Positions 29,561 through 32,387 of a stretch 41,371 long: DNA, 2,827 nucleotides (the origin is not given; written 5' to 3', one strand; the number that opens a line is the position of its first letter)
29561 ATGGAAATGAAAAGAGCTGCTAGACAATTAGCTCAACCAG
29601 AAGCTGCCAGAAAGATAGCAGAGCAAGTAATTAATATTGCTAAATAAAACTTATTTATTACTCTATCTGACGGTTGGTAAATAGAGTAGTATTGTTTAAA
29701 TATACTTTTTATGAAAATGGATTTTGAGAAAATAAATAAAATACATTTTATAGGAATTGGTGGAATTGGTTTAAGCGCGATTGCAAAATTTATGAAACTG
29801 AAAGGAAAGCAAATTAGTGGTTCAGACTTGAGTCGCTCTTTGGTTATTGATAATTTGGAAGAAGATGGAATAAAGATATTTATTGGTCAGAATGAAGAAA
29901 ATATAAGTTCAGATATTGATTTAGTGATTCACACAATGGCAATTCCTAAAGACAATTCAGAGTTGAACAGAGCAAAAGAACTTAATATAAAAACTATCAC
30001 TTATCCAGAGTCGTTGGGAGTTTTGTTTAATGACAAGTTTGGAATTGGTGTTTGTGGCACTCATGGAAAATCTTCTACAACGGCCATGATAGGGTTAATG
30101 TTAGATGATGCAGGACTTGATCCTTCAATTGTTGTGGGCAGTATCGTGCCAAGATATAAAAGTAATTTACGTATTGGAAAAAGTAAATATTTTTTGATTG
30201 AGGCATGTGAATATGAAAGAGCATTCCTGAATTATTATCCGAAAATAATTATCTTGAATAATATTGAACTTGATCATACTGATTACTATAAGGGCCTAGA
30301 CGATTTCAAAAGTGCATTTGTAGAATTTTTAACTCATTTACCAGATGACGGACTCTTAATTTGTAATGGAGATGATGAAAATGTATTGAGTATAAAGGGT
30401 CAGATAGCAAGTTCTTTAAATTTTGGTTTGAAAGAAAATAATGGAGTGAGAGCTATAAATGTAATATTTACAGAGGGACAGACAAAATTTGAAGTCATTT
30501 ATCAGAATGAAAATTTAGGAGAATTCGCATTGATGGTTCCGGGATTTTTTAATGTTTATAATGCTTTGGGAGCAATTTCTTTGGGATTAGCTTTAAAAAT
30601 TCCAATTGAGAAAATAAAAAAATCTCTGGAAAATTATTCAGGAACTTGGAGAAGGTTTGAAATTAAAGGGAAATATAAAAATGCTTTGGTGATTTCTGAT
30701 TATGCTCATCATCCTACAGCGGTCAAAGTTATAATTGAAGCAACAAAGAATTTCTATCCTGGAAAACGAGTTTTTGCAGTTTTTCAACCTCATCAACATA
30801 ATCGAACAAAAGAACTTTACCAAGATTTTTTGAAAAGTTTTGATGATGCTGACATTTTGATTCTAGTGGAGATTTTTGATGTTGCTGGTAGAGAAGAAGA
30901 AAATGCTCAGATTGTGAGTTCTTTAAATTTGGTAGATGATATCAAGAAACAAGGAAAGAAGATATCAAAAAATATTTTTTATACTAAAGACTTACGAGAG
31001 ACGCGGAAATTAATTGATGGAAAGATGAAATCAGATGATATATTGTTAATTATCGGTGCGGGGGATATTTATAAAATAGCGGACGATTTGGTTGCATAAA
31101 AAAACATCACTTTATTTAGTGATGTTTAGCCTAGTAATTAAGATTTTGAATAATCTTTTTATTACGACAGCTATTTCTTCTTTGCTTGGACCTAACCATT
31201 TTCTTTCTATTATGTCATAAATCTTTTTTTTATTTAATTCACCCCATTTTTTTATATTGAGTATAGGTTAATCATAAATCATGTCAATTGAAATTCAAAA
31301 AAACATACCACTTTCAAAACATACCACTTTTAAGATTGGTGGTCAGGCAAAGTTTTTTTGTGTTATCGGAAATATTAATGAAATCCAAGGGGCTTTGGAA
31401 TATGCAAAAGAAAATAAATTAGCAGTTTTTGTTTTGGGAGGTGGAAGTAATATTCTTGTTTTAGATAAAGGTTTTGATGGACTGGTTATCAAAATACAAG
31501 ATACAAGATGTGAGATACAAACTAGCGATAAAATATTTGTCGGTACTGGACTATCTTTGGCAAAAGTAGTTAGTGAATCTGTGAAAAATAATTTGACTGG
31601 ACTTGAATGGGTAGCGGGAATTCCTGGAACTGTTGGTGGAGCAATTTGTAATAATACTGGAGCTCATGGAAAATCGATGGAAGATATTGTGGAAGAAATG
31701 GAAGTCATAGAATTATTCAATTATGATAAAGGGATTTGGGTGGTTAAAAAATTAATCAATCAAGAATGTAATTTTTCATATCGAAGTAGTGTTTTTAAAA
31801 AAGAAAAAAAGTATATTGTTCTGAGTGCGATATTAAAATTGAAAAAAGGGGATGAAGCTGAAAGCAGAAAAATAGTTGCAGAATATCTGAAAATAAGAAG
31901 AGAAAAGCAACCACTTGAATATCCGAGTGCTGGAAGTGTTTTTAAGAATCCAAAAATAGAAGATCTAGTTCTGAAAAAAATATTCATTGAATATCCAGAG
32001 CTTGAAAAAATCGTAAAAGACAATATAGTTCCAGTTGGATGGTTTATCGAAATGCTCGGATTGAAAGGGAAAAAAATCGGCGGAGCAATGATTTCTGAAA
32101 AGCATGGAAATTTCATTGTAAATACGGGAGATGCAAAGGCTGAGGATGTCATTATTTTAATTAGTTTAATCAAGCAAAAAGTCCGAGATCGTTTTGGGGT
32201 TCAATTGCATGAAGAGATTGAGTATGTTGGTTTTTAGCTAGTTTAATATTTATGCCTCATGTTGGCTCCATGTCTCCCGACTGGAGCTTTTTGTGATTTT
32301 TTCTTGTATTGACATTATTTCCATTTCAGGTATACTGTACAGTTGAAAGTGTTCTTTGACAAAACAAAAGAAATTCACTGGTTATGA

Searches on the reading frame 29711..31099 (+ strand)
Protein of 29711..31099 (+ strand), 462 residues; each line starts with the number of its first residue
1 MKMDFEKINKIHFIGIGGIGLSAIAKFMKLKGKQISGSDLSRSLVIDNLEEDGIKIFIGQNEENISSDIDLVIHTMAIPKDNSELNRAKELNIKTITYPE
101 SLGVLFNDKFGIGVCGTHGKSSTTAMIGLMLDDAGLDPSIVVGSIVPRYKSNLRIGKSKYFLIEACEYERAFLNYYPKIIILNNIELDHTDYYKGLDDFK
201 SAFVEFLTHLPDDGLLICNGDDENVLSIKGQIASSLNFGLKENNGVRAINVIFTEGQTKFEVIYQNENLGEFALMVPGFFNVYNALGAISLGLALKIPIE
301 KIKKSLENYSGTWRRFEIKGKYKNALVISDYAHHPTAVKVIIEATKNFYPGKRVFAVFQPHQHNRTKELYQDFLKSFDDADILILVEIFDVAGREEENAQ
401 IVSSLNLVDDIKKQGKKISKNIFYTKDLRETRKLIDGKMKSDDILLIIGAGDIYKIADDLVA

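Call 6: search_protein_families(library=ncbifam, proteins=[window:29711-31099:+], max_evalue=0.01)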
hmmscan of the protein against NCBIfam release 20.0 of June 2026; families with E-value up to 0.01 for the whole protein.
window:29711-31099:+ (462 aa): 25 families
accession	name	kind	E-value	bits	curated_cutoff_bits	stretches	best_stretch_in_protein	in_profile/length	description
TIGR01082.1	murC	equivalog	2.4e-138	462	335.1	1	10-460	1-448/449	UDP-N-acetylmuramate--L-alanine ligase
NF011171.0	PRK14573.1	equivalog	6e-75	252.6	1015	1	7-460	3-444/809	bifunctional UDP-N-acetylmuramate--L-alanine ligase/D-alanine--D-alanine ligase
TIGR01081.1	mpl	equivalog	1.1e-56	192.8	388.7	1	10-421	1-421/448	UDP-N-acetylmuramate:L-alanyl-gamma-D-glutamyl-meso-diaminopimelate ligase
NF053645.1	pMurC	equivalog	3.1e-35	121.8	560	2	245-350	287-390/492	pseudomurein biosynthesis peptide ligase pMurC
NF001126.0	PRK00139.1-4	equivalog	8.6e-31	107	373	1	179-452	196-459/486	UDP-N-acetylmuramoyl-L-alanyl-D-glutamate--2,6-diaminopimelate ligase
TIGR01087.1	murD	equivalog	5.2e-23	81.8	211.95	1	10-331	1-323/441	UDP-N-acetylmuramoyl-L-alanine--D-glutamate ligase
NF001124.0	PRK00139.1-2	equivalog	5.4e-22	78.2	476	1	182-451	204-468/500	UDP-N-acetylmuramoyl-L-alanyl-D-glutamate--2,6-diaminopimelate ligase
TIGR01085.1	murE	subfamily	5.9e-22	78.2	257.3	2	179-452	180-448/472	UDP-N-acetylmuramyl-tripeptide synthetase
NF053648.1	pMurE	equivalog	2e-21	76.3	600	1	177-450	190-451/464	pseudomurein biosynthesis peptide ligase pMurE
NF008896.0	PRK11929.1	equivalog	1.5e-17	62.7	1023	1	177-354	680-864/965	bifunctional UDP-N-acetylmuramoyl-L-alanyl-D-glutamate--2,6-diaminopimelate ligase MurE/UDP-N-acetylmuramoyl-tripeptide--D-alanyl-D-alanine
TIGR01143.1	murF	subfamily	2.8e-17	62.8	288.6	1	177-357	150-330/418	UDP-N-acetylmuramoyl-tripeptide--D-alanyl-D-alanine ligase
NF053646.1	pMurD1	equivalog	1.3e-16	60.3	610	2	46-135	45-135/465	pseudomurein biosynthesis peptide ligase pMurD1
NF053647.1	pMurD2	equivalog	1.8e-15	56.8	550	2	10-238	2-231/405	pseudomurein biosynthesis peptide ligase pMurD2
NF001123.0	PRK00139.1-1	equivalog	6.6e-15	54.7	586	1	179-451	199-465/493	UDP-N-acetylmuramoyl-L-alanyl-D-glutamate--2,6-diaminopimelate ligase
NF010628.0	PRK14022.1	equivalog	1.5e-10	40.4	536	1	181-377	205-391/483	UDP-N-acetylmuramoyl-L-alanyl-D-glutamate--L-lysine ligase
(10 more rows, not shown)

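Call 7: search_protein_families(library=pfam, proteins=[window:29711-31099:+], max_evalue=0.001)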
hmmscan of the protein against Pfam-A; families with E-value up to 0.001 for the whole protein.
window:29711-31099:+ (462 aa): 3 families
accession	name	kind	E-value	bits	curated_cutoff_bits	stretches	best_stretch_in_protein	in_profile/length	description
PF01225.30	Mur_ligase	-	4.5e-24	85.1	21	1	10-108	1-93/95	Mur ligase family, catalytic domain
PF08245.18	Mur_ligase_M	-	2.8e-23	83.3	24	1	114-291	1-199/200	Mur ligase middle domain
PF02875.26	Mur_ligase_C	-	6.9e-19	69.4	28.4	1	314-451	1-127/127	Mur ligase, glutamate ligase domain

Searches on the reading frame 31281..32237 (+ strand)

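Call 6: search_protein_families(library=ncbifam, proteins=[window:31281-32237:+], max_evalue=0.01)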
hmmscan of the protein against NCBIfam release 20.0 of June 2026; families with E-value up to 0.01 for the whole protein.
window:31281-32237:+ (318 aa): 7 families
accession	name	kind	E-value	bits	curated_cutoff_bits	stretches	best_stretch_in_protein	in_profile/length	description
NF010480.0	PRK13905.1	equivalog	3e-89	298.9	259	1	3-317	14-299/303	UDP-N-acetylmuramate dehydrogenase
TIGR00179.1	murB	equivalog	1.7e-73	247.4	144.5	1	11-317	1-290/290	UDP-N-acetylmuramate dehydrogenase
NF000755.0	PRK00046.1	equivalog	1.7e-59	201.3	277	1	4-316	3-335/343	UDP-N-acetylmuramate dehydrogenase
NF010478.0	PRK13903.1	equivalog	1.2e-52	179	231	2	3-193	13-199/362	UDP-N-acetylmuramate dehydrogenase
NF011245.0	PRK14651.1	equivalog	1.3e-43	149.2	224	2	7-225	5-203/273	UDP-N-acetylmuramate dehydrogenase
NF011242.0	PRK14648.1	equivalog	2.6e-37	128.8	426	2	6-139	13-151/354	UDP-N-acetylmuramate dehydrogenase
NF010479.0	PRK13904.1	equivalog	4.5e-37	127.9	273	2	6-225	3-190/258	UDP-N-acetylmuramate dehydrogenase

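Call 7: search_protein_families(library=pfam, proteins=[window:31281-32237:+], max_evalue=0.001)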
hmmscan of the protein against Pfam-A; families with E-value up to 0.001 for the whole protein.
window:31281-32237:+ (318 aa): 2 families
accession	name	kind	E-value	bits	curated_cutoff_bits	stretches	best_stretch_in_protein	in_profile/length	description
PF02873.21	MurB_C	-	4.8e-33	113.7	27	1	196-316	3-99/99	UDP-N-acetylenolpyruvoylglucosamine reductase, C-terminal domain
PF01565.28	FAD_binding_4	-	9.8e-19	67.9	26.4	1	27-143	5-129/139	FAD binding domain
